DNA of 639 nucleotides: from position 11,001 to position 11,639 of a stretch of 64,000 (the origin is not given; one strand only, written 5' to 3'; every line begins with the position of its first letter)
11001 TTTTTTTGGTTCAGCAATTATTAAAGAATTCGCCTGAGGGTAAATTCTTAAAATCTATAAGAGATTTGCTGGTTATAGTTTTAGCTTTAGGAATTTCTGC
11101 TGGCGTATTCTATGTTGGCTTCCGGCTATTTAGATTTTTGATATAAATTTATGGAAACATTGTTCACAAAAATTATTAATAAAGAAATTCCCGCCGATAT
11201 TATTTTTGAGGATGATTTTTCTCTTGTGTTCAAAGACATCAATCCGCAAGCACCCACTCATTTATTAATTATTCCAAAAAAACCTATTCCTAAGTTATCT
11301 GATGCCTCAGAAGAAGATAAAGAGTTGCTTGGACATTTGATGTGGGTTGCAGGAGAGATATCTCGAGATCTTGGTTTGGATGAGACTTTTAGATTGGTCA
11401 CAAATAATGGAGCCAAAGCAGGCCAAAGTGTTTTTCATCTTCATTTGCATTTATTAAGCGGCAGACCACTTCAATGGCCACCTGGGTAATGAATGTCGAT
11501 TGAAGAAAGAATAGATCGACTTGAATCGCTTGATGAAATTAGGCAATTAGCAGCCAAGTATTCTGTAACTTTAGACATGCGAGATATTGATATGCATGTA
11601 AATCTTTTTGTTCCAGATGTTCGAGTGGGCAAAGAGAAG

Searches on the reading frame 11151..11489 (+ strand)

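Call 67: search_protein_families(library=pfam, proteins=[window:11151-11489:+], max_evalue=0.00001)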
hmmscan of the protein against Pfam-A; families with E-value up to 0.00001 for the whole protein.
window:11151-11489:+ (112 aa): 2 families
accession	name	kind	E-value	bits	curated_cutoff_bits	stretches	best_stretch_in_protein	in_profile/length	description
PF01230.28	HIT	-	3.8e-28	98.4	21.5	1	10-106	1-97/98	HIT domain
PF11969.13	DcpS_C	-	2e-23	83.5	24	1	3-103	2-101/114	Scavenger mRNA decapping enzyme C-term binding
